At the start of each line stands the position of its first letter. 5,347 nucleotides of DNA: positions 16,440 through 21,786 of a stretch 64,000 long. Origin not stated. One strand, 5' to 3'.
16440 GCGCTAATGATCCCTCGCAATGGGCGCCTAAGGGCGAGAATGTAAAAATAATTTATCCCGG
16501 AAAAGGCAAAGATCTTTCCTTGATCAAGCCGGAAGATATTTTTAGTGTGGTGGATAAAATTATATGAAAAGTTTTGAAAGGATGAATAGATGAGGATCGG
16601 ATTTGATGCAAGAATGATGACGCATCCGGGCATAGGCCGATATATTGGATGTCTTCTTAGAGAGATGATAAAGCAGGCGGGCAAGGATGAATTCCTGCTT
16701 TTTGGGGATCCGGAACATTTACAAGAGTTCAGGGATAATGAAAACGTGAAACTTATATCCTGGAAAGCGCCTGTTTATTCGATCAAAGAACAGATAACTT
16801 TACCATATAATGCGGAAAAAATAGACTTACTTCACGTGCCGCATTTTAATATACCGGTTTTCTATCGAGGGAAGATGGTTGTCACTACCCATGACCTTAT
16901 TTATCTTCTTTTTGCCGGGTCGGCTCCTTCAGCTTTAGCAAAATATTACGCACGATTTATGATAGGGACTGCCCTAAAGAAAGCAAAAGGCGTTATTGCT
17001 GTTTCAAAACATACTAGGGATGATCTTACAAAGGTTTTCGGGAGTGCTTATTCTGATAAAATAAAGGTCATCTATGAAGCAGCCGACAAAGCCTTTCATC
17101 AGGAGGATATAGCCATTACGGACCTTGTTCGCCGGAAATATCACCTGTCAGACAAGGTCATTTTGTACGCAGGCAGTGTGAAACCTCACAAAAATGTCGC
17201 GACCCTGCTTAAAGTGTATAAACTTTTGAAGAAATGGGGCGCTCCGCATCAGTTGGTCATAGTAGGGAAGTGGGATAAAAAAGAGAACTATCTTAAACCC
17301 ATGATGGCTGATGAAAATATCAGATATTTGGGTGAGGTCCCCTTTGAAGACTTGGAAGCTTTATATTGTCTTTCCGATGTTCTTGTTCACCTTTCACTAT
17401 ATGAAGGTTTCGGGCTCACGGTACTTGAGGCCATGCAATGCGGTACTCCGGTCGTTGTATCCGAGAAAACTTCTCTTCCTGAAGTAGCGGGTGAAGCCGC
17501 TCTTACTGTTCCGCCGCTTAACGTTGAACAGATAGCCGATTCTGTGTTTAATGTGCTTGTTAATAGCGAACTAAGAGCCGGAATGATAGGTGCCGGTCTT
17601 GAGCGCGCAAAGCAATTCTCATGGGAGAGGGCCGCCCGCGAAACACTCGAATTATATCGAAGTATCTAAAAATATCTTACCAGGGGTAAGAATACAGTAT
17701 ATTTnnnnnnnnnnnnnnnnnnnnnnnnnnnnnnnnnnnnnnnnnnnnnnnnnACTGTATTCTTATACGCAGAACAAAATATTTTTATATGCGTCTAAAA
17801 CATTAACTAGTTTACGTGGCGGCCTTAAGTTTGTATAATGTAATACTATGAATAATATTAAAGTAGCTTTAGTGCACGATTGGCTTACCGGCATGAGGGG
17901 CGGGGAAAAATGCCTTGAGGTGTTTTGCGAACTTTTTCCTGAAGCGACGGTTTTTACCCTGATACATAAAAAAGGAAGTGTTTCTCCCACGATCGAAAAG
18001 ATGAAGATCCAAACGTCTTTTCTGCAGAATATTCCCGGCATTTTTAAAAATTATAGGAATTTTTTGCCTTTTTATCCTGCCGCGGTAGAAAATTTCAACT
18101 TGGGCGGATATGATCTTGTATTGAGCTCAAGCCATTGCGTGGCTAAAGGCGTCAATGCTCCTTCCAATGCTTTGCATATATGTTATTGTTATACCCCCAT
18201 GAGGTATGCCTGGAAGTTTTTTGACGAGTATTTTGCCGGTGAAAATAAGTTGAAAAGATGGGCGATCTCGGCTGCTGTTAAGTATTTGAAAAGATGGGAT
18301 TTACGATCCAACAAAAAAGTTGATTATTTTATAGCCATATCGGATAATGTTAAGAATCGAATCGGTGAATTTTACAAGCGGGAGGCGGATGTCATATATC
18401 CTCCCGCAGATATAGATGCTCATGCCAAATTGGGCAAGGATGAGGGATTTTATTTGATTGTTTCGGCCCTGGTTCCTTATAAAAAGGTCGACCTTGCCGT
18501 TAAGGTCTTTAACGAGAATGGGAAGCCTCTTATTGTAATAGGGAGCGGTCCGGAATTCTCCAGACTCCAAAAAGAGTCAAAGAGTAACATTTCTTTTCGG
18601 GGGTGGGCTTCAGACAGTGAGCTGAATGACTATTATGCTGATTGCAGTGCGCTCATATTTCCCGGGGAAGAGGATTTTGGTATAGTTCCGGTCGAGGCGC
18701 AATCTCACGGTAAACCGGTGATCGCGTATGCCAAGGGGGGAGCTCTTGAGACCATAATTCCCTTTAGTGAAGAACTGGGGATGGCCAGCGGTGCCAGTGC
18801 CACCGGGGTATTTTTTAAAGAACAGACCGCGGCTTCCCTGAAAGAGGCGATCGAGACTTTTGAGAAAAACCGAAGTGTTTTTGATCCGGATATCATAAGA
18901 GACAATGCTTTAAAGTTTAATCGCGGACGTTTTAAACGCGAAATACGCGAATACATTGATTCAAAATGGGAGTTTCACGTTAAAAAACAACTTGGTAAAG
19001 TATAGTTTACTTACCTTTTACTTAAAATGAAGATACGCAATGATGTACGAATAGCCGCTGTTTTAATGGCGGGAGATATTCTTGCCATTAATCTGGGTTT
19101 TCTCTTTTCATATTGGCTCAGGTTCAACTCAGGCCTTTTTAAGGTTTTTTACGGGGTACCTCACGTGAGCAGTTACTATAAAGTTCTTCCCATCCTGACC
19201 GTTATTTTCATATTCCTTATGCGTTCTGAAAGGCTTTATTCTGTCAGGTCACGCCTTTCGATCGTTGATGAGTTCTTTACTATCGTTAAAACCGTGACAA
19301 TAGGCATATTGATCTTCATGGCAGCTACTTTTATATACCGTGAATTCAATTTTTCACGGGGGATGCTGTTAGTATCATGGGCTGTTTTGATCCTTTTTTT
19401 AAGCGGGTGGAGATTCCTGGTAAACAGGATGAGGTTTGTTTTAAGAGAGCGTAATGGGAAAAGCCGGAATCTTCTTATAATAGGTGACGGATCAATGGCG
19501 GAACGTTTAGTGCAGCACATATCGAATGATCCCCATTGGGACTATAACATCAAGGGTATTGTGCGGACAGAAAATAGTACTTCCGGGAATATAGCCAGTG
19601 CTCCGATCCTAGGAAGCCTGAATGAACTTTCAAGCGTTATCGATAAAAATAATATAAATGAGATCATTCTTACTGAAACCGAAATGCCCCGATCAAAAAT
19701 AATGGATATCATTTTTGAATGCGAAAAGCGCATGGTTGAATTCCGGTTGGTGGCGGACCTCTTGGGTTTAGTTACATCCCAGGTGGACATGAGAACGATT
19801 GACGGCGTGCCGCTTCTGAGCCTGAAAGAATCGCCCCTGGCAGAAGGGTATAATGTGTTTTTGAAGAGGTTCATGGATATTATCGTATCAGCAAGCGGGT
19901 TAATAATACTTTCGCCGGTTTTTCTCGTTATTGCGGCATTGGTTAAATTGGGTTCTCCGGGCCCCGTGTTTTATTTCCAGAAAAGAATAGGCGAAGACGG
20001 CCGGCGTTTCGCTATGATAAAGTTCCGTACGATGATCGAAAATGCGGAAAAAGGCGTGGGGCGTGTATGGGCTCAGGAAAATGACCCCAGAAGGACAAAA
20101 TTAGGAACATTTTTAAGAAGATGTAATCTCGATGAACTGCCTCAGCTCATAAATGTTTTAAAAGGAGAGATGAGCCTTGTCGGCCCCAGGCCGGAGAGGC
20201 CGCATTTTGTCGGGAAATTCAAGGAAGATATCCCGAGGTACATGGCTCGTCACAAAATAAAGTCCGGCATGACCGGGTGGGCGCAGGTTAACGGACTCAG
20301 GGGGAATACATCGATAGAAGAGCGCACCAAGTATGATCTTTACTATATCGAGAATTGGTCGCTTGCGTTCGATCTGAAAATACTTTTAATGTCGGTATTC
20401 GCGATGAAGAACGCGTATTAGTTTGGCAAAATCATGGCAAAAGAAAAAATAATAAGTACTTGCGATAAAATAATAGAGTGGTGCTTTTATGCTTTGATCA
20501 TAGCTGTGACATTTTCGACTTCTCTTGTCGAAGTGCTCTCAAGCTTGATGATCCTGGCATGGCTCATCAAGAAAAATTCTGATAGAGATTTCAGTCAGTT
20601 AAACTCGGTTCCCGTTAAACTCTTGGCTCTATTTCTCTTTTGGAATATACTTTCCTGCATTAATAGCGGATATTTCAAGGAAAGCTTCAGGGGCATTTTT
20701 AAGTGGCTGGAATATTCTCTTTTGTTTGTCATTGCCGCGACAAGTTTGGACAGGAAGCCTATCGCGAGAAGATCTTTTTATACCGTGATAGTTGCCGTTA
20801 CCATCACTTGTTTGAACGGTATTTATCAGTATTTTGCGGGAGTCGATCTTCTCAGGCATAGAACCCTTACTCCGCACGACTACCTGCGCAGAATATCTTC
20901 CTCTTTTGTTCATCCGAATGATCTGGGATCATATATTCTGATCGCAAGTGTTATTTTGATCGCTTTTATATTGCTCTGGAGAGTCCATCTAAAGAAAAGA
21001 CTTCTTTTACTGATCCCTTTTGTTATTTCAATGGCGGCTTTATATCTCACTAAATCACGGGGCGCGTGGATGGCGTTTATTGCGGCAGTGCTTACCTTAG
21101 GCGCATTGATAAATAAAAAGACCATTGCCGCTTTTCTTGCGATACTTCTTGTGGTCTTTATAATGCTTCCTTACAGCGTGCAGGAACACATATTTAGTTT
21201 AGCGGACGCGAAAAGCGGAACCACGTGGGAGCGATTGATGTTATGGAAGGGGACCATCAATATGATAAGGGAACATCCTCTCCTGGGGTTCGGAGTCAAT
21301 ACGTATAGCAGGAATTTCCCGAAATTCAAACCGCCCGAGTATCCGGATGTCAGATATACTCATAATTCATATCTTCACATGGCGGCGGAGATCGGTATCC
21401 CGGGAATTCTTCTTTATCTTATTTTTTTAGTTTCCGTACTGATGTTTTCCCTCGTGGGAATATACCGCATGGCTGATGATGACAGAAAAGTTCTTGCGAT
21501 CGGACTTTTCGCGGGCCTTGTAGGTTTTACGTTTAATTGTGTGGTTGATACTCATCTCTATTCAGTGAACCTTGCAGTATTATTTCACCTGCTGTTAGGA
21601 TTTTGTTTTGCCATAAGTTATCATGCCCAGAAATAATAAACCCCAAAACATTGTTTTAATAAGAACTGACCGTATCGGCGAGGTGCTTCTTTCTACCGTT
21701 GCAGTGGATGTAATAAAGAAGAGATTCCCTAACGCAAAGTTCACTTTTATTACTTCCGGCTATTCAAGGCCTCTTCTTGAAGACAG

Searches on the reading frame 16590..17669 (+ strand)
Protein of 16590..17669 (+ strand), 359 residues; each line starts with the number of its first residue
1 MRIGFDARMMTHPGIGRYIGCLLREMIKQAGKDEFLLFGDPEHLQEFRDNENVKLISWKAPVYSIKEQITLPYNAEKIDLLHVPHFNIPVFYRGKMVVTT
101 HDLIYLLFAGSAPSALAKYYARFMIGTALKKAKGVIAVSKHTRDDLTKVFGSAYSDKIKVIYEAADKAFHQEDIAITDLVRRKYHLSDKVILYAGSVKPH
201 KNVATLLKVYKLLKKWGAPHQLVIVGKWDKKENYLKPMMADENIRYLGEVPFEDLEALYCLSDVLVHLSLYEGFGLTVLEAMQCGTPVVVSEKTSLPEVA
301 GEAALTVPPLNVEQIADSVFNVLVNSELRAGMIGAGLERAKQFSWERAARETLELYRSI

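Call 36: search_protein_families(library=pfam, proteins=[window:16590-17669:+], max_evalue=0.00001)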
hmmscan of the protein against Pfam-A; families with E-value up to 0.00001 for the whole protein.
window:16590-17669:+ (359 aa): 5 families
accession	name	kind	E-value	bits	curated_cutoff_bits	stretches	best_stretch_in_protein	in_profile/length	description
PF00534.26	Glycos_transf_1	-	2.1e-31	109.2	26.4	1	187-335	14-168/172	Glycosyl transferases group 1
PF13692.12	Glyco_trans_1_4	-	6.1e-28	98.3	27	1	189-323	2-140/142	Glycosyl transferases group 1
PF13439.12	Glyco_transf_4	-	1.5e-11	45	28.5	1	74-166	69-167/170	Glycosyltransferase Family 4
PF20706.3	GT4-conflict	-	1.3e-09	38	26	1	191-302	200-322/385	Family 4 Glycosyltransferase in conflict systems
PF13524.12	Glyco_trans_1_2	-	2.4e-09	37.7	25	1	220-353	15-143/144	Glycosyl transferase-like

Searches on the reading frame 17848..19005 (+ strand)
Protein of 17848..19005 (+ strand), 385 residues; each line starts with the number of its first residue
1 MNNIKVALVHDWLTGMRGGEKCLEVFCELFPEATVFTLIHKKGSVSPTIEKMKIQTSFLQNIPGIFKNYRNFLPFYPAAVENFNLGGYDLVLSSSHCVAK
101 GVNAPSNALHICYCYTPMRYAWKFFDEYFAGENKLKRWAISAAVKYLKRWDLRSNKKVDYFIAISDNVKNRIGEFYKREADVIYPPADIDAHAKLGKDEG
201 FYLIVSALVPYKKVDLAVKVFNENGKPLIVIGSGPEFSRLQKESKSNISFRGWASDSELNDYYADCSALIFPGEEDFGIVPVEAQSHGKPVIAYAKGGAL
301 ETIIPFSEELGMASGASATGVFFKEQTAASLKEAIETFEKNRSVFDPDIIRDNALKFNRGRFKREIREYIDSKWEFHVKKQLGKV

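Call 36: search_protein_families(library=pfam, proteins=[window:17848-19005:+], max_evalue=0.00001)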
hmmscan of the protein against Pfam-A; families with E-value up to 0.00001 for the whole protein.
window:17848-19005:+ (385 aa): 2 families
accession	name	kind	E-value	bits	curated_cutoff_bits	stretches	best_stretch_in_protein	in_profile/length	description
PF00534.26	Glycos_transf_1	-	3.6e-21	75.9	26.4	1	194-342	10-159/172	Glycosyl transferases group 1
PF13692.12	Glyco_trans_1_4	-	9.5e-14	52.3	27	1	203-336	5-137/142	Glycosyl transferases group 1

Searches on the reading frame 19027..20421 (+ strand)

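Call 36: search_protein_families(library=pfam, proteins=[window:19027-20421:+], max_evalue=0.00001)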
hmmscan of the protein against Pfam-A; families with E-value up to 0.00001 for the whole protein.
window:19027-20421:+ (464 aa): 2 families
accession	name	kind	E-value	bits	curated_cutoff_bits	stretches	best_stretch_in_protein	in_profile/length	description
PF02397.22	Bac_transf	-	7.5e-71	237.8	27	1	280-460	1-177/179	Bacterial sugar transferase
PF13727.12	CoA_binding_3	-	1.6e-17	64.5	25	1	81-243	16-175/175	CoA-binding domain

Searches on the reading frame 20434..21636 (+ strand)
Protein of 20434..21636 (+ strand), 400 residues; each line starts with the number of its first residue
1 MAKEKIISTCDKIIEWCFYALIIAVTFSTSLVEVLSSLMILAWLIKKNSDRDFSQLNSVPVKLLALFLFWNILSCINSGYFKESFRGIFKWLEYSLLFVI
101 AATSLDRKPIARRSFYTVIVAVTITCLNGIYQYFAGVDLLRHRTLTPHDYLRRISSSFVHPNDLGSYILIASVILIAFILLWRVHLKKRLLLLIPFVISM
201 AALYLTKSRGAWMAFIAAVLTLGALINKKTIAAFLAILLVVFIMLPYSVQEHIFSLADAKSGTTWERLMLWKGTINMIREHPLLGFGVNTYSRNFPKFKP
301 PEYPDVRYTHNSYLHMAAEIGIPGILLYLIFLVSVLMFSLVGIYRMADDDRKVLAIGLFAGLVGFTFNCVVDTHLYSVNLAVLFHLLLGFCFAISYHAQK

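Call 36: search_protein_families(library=pfam, proteins=[window:20434-21636:+], max_evalue=0.00001)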
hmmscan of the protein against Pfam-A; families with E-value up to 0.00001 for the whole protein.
window:20434-21636:+ (400 aa): 1 family
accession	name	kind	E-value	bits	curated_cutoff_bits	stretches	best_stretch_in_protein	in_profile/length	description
PF04932.20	Wzy_C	-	3.3e-28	98.8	31.7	1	196-329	3-149/149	O-Antigen ligase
